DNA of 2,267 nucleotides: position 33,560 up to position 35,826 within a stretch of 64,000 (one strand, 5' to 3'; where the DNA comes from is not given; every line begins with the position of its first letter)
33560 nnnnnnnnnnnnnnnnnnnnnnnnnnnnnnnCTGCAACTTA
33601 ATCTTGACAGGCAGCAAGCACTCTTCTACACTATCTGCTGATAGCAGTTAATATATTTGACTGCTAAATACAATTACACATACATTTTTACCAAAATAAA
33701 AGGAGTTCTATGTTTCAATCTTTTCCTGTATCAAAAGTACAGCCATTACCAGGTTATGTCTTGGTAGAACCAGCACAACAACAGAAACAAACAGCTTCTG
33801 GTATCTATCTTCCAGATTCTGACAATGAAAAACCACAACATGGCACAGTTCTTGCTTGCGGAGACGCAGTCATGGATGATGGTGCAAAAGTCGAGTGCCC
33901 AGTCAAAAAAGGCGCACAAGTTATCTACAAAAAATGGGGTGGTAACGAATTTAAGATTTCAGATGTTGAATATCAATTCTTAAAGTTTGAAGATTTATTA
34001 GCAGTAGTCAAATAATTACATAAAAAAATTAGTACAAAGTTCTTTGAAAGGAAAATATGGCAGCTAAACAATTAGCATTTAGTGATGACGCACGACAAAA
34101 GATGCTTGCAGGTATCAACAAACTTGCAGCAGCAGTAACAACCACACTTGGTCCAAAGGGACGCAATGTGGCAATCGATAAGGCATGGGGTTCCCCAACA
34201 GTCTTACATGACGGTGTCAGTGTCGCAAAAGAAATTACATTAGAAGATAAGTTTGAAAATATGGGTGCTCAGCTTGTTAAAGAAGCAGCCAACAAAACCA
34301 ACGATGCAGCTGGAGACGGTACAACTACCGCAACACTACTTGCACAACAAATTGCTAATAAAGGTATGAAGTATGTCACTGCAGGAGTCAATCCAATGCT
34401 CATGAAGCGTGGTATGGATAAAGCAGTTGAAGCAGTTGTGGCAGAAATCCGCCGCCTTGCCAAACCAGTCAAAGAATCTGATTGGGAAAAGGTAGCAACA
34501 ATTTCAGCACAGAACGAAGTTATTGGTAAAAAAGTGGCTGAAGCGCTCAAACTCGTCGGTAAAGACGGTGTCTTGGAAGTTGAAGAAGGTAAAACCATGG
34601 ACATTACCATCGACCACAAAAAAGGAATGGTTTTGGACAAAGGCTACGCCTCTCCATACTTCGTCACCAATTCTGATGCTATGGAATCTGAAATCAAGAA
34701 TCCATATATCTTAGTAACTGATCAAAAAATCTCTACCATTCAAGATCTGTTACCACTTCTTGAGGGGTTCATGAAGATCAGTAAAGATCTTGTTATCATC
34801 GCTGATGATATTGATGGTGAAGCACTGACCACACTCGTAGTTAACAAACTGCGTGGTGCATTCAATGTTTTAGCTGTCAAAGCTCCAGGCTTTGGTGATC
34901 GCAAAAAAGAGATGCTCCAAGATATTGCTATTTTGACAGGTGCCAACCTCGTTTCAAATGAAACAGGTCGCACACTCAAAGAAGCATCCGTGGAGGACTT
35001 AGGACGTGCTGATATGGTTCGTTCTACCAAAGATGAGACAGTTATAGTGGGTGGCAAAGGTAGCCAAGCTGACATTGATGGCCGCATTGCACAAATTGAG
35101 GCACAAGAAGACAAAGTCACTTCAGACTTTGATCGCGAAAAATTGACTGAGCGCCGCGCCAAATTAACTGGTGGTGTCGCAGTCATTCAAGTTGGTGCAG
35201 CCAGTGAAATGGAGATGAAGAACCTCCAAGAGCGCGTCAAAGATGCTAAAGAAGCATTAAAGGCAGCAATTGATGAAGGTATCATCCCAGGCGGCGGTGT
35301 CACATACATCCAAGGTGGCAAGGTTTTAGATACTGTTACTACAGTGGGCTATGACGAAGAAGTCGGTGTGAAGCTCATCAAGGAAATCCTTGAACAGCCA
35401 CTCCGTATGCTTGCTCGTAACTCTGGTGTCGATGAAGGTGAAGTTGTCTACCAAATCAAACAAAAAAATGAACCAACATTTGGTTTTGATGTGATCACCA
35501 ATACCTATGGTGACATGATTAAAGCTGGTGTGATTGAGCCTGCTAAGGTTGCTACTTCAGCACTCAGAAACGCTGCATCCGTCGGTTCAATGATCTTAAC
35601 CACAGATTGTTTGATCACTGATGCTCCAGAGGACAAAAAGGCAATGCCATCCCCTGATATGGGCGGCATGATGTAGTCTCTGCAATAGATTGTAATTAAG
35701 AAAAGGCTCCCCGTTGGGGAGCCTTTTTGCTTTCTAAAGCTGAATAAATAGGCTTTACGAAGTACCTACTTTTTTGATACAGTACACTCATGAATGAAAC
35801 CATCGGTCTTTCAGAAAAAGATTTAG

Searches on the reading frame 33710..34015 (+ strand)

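Call 10: search_protein_families(library=pfam, proteins=[window:33710-34015:+], max_evalue=0.001)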
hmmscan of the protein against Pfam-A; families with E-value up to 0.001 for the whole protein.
window:33710-34015:+ (101 aa): 1 family
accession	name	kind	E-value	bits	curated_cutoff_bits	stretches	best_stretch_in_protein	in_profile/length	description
PF00166.26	Cpn10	-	5.3e-27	94.1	21.1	1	9-100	1-93/93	Chaperonin 10 Kd subunit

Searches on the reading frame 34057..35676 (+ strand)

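Call 10: search_protein_families(library=pfam, proteins=[window:34057-35676:+], max_evalue=0.001)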
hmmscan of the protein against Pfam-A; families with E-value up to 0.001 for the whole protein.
window:34057-35676:+ (539 aa): 1 family
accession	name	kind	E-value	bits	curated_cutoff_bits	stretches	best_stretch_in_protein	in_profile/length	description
PF00118.29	Cpn60_TCP1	-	1.5e-72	245.3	34.3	1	23-522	1-488/490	TCP-1/cpn60 chaperonin family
